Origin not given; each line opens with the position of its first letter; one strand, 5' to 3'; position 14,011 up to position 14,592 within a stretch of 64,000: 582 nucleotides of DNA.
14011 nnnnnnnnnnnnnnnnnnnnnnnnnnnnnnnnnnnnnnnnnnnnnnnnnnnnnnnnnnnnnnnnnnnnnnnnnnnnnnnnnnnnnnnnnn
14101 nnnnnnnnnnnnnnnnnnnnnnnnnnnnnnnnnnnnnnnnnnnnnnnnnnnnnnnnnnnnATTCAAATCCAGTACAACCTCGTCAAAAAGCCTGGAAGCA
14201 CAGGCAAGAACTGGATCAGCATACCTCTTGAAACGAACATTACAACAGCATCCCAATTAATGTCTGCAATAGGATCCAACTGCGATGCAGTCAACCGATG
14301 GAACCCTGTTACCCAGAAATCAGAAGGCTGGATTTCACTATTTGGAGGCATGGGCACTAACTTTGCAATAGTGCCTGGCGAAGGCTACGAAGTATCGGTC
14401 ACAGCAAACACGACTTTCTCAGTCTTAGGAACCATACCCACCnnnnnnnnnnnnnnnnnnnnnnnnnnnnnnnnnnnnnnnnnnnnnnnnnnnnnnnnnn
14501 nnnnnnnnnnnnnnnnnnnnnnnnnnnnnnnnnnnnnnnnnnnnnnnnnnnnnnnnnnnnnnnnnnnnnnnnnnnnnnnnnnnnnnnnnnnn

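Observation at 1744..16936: Accessory island of seven co-oriented, modular, sequon-rich surface-protein genes with shuffled N- and C-terminal cassettes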

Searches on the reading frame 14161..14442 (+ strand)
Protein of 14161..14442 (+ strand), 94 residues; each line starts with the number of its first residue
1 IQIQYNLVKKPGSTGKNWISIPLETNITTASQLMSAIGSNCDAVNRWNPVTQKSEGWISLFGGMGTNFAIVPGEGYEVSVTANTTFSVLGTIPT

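Call 48: predict_structure(alignment_id=A3)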
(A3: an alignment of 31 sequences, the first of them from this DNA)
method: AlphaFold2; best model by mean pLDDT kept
length: 94 residues; sequences in the alignment: 31
mean_pLDDT: 95.7   pTM: 0.86
mean pLDDT of the five models: 95.7, 93.8, 91.3, 91.2, 90.2
residues with pLDDT >= 90: 88; 70-90: 6; 50-70: 0; < 50: 0
segments of 3 or more residues with pLDDT < 50: none
pLDDT, mean of each block of 10 residues (from residue 1): 97 95 97 97 96 95 92 97 97 91
secondary structure, 60 per line:
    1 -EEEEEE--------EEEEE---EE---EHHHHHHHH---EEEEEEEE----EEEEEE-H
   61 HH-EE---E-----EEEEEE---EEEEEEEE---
elements in order: E2-7 E16-20 H30-37 E41-48 E53-58 E75-80 E84-91
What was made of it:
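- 13459..14709 (+): g13459 (PHD13_03235): signal peptide, N-B head (13534-13848), one Ig-like domain, then C1 (14173-14424) and C2 (14452-14703). It has both a head and a tail, so it is a candidate connector. Single C module modelled at pLDDT 95.7 (call 48).
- Closest known: Cohesin-dockerin surface assembly. Different: The C module is a ~90-aa beta-rich domain with one helix, not a 22-aa EF-hand pair (call 48).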

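Call 50: search_protein_representatives(alignment_id=A3)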
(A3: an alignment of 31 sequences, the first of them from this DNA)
Query: 31 sequences, 88 profile positions. Proteins with E-value up to 0.001 (for the whole library): 1591; up to 1e-10: 574; up to 1e-30: 28. The best 150 are listed.
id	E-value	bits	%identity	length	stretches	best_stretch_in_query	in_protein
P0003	1.2e-83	291.3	-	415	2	2-86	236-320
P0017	1.8e-83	290.7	-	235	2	2-87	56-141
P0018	2.0e-83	290.6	-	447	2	2-88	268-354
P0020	3.1e-80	280.3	-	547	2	2-87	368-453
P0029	2.8e-67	238.8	-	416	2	3-87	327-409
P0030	1.7e-57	207.5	-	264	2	2-87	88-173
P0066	3.2e-54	197.0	-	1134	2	3-87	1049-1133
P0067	3.4e-51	187.3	-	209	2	3-87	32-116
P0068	1.5e-50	185.2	-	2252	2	2-87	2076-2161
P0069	1.7e-48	178.6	-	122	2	4-87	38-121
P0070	3.2e-43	161.7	-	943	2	2-87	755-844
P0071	6.2e-43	160.8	-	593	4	12-87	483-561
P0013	2.4e-39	149.3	-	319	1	2-87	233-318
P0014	1.8e-37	143.3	-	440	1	2-88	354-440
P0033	9.8e-37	140.9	-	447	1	2-87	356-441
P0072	4.4e-36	138.8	-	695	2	2-87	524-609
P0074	1.4e-35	137.2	-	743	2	4-87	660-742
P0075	1.2e-33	131.0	-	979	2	14-87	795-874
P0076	1.1e-32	128.0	-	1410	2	2-87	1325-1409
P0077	3.0e-32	126.6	-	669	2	2-87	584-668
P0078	4.8e-32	125.9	-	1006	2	3-87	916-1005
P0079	8.9e-32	125.0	-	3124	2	2-87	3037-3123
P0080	9.1e-32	125.0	-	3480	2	2-87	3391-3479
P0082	9.3e-31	121.8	-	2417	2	2-87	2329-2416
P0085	1.8e-29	117.6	-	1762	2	11-87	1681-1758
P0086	2.4e-29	117.3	-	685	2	2-87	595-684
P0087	3.8e-29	116.6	-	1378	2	9-83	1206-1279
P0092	4.1e-28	113.3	-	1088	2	12-87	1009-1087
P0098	2.5e-27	110.8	-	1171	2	3-87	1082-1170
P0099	2.5e-27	110.8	-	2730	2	13-86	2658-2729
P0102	4.3e-27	110.0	-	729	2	3-87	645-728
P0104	7.3e-27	109.3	-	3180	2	3-87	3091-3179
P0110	6.2e-26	106.3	-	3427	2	3-87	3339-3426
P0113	1.7e-25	104.9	-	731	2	3-87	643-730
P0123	2.2e-24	101.3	-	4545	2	2-87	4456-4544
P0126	2.4e-24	101.2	-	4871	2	3-87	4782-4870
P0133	1.3e-23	98.9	-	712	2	4-87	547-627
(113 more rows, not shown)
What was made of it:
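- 1591 representatives at E<=1e-3 and 574 at E<=1e-10 (call 50).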

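Call 51: search_protein_families(library=pfam, proteins=[P0066, P0070, P0072, P0074, P0077, P0078, P0086, P0102, P0113, P0133], max_evalue=0.001)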
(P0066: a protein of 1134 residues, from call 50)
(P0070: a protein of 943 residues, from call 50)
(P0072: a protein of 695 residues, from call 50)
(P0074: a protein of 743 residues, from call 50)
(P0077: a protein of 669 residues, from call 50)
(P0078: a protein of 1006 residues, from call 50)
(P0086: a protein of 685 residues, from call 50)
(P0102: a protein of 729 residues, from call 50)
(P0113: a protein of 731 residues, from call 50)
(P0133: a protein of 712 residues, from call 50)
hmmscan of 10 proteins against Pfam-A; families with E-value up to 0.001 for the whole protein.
P0066 (1134 aa): 4 families
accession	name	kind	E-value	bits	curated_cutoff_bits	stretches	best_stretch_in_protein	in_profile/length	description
PF00932.25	LTD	-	4.5e-12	46.7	34.3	1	821-909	4-108/109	Lamin Tail Domain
PF00092.34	VWA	-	2.3e-11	44.7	23.8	1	90-270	1-164/174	von Willebrand factor type A domain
PF13519.12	VWA_2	-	5e-09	37.2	27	1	91-207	1-107/107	von Willebrand factor type A domain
PF01835.25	MG2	-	3.7e-08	34.1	32.8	1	723-814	2-96/96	MG2 domain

P0070 (943 aa): 2 families
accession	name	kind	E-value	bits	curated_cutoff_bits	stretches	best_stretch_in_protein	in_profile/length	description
PF00963.24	Cohesin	-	7.3e-12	46.1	24.1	1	525-660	2-139/139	Cohesin domain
PF16640.11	Big_3_5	-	0.00052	21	35.5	1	148-218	2-68/88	Bacterial Ig-like domain (group 3)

P0072 (695 aa): 2 families
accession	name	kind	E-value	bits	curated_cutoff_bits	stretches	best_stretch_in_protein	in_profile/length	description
PF00932.25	LTD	-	1.2e-18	67.9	34.3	1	288-381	3-108/109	Lamin Tail Domain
PF13519.12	VWA_2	-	0.00032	21.7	27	1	3-70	37-106/107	von Willebrand factor type A domain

P0074 (743 aa): 2 families
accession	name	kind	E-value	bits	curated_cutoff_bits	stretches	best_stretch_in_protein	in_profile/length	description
PF13385.13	Laminin_G_3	-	4.1e-15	56.7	27.6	1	175-316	11-147/151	Concanavalin A-like lectin/glucanases superfamily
PF02210.31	Laminin_G_2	-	3.5e-05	24.7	22.9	1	236-311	40-125/126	Laminin G domain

P0077 (669 aa): 0 families

P0078 (1006 aa): 1 family
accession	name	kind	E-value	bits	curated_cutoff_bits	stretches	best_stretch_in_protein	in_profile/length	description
PF13385.13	Laminin_G_3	-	3.9e-12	47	27.6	1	419-567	4-146/151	Concanavalin A-like lectin/glucanases superfamily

P0086 (685 aa): 1 family
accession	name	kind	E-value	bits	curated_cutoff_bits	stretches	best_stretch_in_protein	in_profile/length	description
PF13385.13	Laminin_G_3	-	7.3e-08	33.1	27.6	1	58-204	2-150/151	Concanavalin A-like lectin/glucanases superfamily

P0102 (729 aa): 2 families
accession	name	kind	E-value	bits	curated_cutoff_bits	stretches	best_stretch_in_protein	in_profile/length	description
PF13229.12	Beta_helix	-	8.4e-12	45.4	25.9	1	110-252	1-138/158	Right handed beta helix region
PF05048.19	NosD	-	7.8e-08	32.4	23.6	1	86-245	19-198/212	Periplasmic copper-binding protein (NosD)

P0113 (731 aa): 0 families

P0133 (712 aa): 2 families
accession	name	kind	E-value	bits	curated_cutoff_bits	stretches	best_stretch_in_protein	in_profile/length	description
PF00082.27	Peptidase_S8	-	4.7e-59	200.5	21.8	1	167-416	2-273/288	Subtilase family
PF22148.1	Fervidolysin_NPro-like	-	1.1e-10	42.2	21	1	31-131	6-81/81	Fervidolysin N-terminal prodomain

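Call 52: list_cluster_members(proteins=[P0066, P0068, P0070, P0076, P0079, P0080, P0123, P0126, P0074, P0098])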
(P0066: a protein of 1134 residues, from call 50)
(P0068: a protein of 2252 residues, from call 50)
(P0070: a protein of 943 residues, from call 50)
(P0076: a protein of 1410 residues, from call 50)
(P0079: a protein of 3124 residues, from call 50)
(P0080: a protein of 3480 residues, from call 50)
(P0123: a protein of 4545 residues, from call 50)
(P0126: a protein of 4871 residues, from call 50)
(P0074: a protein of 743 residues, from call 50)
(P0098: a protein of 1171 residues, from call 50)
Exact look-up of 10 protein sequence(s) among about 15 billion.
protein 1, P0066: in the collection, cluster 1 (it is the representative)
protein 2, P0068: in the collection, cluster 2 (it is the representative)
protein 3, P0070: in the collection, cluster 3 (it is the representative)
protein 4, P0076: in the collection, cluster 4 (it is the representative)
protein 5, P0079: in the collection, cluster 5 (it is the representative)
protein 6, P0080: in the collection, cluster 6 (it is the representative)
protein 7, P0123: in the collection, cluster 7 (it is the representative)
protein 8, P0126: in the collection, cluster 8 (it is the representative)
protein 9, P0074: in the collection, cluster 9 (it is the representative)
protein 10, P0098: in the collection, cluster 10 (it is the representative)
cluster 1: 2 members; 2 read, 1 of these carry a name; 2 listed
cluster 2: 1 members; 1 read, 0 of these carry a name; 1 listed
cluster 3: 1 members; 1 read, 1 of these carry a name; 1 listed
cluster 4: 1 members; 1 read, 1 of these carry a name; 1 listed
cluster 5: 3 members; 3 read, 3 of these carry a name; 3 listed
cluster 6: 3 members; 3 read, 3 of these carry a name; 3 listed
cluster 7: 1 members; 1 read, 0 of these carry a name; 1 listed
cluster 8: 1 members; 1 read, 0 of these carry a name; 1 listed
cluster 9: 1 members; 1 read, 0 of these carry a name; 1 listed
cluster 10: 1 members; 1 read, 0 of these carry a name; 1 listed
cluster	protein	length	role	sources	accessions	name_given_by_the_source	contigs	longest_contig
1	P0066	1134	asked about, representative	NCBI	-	-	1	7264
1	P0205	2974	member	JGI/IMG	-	hypothetical protein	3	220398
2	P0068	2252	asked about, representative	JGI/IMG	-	-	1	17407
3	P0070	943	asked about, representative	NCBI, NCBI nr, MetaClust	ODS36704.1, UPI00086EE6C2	hypothetical protein BEH94_10540 [Candidatus Altiarchaeales archaeon WOR_SM1_SCG] | status=active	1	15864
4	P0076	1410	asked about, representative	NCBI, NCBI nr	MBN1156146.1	hypothetical protein JXA85_00885 [Candidatus Woesearchaeota archaeon] | hypothetical protein [Candidatus Woesearchaeota archaeon]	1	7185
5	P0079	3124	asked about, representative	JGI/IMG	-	hypothetical protein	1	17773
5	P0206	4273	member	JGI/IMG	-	hypothetical protein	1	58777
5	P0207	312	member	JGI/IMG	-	hypothetical protein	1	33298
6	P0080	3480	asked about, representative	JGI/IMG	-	hypothetical protein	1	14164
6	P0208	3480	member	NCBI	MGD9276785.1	MAG: hypothetical protein PVJ67_06460 [Candidatus Pacearchaeota archaeon]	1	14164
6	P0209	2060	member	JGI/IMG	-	hypothetical protein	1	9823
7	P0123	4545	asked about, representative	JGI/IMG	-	-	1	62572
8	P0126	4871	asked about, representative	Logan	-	-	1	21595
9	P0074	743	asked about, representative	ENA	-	-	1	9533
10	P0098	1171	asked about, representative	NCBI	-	-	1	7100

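Call 60: search_protein_families(library=pfam, alignment_id=A3, max_evalue=1)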
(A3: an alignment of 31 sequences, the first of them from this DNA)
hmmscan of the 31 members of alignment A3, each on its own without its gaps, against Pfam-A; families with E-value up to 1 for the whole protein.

A. member 1, seq(94 aa): 0 families

B. families by the number of members that match (of 31 scanned): 8 families
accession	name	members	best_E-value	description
PF18857.6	LPD38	1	0.018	Large polyvalent protein associated domain 38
PF11805.13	DUF3326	1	0.025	Protein of unknown function (DUF3326)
PF17913.6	FHA_2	1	0.11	FHA domain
PF15899.11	BNR_6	1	0.16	BNR-Asp box repeat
PF01938.26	TRAM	1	0.17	TRAM domain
PF22372.1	BA_2335-like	1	0.18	BA_2335-like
PF22294.1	DUF6966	1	0.19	Domain of unknown function (DUF6966)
PF06159.19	TRAPPC13_N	1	0.3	Trafficking protein particle complex subunit 13, N-terminal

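Call 61: search_solved_structures(query=A3, max_evalue=10)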
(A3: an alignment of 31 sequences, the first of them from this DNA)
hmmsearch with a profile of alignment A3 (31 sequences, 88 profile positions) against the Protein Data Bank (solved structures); distinct sequences matched with E-value up to 10: 2.
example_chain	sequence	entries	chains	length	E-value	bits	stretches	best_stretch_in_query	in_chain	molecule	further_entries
7t03_A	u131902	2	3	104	0.2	14.9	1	7-44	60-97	Cold unfolding four helix bundle | Designed cold unfolding four helix bundle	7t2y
6fes_A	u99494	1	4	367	1.7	11.9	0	12-45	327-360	D12_BRIC2, a synthetic protein,D12_BRIC2, a synthetic protein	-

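Call 62: find_related_loci(query=A3, collection=genome_contigs, flank=6000)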
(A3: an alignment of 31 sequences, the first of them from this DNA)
Query A3 (94 aa) in genome_contigs; peptide patterns used: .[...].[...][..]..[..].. (x = any residue, [..] = any of these).
82 stretches matched a pattern; 12 encode a relative of the query (tblastn E <= 1e-3); 11 distinct loci.
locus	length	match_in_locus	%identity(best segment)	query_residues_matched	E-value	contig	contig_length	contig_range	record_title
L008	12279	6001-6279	94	1-93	1e-55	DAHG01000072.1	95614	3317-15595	MAG TPA_asm: Methanocellaceae archaeon UBA148 UBA148_contig_1862, whole genome shotgun sequence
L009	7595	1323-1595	87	1-91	3e-51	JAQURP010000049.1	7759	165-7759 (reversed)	MAG: Methanocellales archaeon isolate STD1_76 NODE_30329_length_7759_cov_14.789701_Sandtown_D1, whole genome shotgun seq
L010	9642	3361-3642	85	1-94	2e-51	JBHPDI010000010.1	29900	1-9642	Halobacteriota archaeon isolate SAG AM-311-A10 NODE_10_length_29900_cov_28.511912, whole genome shotgun sequence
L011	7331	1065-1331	72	2-90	3e-41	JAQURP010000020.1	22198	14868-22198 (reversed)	MAG: Methanocellales archaeon isolate STD1_76 NODE_5133_length_22198_cov_15.618187_Sandtown_D1, whole genome shotgun seq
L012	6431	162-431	80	1-90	7e-41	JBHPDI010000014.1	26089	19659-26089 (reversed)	Halobacteriota archaeon isolate SAG AM-311-A10 NODE_14_length_26089_cov_30.562418, whole genome shotgun sequence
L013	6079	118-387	76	1-90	7e-39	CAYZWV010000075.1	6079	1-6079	MAG TPA_asm: uncultured Methanocellaceae archaeon isolate SRP323688_co1_148 genome assembly, contig: NODE_18010_length_6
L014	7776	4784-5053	83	1-90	7e-49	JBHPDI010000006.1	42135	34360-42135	Halobacteriota archaeon isolate SAG AM-311-A10 NODE_6_length_42135_cov_31.282747, whole genome shotgun sequence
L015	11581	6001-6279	54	2-94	9e-33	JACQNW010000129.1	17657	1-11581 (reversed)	MAG: Candidatus Aenigmatarchaeota archaeon isolate NC_groundwater_1265_Ag_S-0.2um_40_40 S_p2_S4_coassembly_k141_3911806,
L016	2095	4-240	68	12-90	3e-32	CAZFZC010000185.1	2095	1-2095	MAG TPA_asm: uncultured Methanosarcinales archaeon isolate SRP141376_co3_451 genome assembly, contig: NODE_128321_length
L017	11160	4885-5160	49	2-93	3e-29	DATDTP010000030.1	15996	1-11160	MAG TPA_asm: archaeon isolate SMAG_U8034 k141_1233135, whole genome shotgun sequence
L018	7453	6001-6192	64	21-84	8e-24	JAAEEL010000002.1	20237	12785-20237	MAG: Methanocellales archaeon isolate MC 2_bins2173_k127_192986, whole genome shotgun sequence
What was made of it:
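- Tried and rejected: The genome_contigs scan used a single narrow peptide pattern and returned only 11 loci (call 62).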

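Call 68: list_cluster_members(proteins=[P0071, P0075, P0082, P0085, P0087, P0092, P0099, P0133, P0104, P0110])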
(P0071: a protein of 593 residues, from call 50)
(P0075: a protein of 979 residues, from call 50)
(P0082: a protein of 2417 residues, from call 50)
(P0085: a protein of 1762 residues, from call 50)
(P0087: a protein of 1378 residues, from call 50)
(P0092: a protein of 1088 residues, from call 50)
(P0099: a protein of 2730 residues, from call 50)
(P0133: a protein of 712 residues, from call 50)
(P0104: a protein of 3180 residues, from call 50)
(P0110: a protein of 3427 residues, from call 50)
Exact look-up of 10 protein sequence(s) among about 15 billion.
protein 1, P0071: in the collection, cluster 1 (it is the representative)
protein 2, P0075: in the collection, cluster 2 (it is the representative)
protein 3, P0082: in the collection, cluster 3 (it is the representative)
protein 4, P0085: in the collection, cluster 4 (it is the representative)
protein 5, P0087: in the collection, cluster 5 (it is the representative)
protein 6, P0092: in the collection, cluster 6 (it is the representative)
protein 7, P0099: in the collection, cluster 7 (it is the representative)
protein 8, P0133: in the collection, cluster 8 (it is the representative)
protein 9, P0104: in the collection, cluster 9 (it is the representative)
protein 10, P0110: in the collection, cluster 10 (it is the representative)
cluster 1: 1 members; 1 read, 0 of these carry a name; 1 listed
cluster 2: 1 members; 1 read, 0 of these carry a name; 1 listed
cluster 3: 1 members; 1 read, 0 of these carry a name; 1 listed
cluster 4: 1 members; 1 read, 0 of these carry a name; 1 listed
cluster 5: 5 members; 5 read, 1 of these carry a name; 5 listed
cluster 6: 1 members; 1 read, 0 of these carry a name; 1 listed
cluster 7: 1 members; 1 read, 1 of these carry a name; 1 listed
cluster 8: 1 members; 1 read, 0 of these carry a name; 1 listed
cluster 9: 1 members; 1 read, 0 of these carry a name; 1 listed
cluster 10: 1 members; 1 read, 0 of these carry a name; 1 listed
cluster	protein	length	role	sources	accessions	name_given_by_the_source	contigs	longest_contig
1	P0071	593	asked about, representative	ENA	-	-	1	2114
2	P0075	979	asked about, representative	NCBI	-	-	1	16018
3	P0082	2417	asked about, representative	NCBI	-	-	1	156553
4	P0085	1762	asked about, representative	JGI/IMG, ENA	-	-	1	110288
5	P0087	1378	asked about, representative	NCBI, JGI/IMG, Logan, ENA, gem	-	-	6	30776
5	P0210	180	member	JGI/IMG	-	hypothetical protein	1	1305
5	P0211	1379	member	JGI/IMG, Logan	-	-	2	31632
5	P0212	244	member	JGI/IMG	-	-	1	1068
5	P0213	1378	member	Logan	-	-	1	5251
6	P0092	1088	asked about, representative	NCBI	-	-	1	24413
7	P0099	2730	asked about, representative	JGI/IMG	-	hypothetical protein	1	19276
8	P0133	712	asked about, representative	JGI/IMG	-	-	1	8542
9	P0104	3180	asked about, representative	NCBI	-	-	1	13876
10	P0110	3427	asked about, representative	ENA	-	-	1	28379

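Call 73: find_homologous_proteins(query=A4, max_evalue=0.00001)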
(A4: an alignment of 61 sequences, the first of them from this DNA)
Query A4 (61 sequences) (94 aa, profile of the alignment): 6 proteins with E <= 0.00001 among 220 candidates.
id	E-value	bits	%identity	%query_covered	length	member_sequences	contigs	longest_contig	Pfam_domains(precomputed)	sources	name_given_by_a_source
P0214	2.8e-57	209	77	87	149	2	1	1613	-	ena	-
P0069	3.7e-42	160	67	87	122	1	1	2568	-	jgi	jgi:hypothetical protein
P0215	6.9e-42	159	67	88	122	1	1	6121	-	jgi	jgi:hypothetical protein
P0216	2.0e-32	129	68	97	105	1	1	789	-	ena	-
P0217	2.8e-32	128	70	78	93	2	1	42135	-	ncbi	ncbi:hypothetical protein ACFLY8_01615 [Halobacteriota archaeon]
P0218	2.6e-31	125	71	89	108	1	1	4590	-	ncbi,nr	ncbi:MAG: hypothetical protein PHI16_04840, partial [Methanocellales archaeon]|nr:hypothetical prote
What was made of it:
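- Tried and rejected: The third large protein search, with a 61-sequence profile, returned only 6 short hits and added nothing (call 73).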
